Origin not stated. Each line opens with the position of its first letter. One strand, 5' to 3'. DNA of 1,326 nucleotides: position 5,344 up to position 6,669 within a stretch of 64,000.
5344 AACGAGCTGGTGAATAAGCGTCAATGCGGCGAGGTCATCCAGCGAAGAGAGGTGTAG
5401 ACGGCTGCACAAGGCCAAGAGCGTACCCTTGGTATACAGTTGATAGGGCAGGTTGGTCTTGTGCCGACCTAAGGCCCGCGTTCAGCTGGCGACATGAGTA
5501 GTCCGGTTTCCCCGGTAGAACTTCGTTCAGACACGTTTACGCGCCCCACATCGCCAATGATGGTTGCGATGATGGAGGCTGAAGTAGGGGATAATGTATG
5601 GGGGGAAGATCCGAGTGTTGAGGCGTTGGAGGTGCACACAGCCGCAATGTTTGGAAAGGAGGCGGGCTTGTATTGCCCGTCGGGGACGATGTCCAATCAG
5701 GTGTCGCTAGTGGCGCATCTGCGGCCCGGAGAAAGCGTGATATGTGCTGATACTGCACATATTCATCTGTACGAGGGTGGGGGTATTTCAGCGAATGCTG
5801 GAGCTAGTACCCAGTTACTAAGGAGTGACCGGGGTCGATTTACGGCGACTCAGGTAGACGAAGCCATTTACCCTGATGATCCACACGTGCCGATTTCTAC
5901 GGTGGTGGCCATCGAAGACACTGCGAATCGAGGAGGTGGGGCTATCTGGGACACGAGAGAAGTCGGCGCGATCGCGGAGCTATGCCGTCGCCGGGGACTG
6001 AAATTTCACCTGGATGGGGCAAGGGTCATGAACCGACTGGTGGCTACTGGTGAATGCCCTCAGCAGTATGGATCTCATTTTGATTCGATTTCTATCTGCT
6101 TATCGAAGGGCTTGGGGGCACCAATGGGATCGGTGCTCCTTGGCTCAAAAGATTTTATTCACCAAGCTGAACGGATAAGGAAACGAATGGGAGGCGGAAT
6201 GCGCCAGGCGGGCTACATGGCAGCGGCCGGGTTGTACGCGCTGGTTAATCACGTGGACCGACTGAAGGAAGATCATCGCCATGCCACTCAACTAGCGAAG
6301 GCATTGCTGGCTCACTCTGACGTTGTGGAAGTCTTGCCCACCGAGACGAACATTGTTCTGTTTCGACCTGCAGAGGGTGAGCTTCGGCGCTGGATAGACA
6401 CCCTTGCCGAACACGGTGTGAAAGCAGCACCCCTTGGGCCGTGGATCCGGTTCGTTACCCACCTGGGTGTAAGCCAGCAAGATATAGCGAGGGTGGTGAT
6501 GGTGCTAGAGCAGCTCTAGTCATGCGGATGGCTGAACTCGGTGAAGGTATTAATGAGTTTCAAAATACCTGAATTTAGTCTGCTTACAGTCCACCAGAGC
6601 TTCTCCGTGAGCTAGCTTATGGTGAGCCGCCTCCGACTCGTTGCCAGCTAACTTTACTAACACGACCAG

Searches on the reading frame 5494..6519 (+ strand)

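Call 45: search_protein_families(library=pfam, proteins=[window:5494-6519:+], max_evalue=0.00001)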
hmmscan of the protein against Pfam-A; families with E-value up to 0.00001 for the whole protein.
window:5494-6519:+ (341 aa): 1 family
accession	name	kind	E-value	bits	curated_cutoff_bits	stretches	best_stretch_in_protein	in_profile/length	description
PF01212.27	Beta_elim_lyase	-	1.2e-91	307.4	27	1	9-290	1-283/288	Beta-eliminating lyase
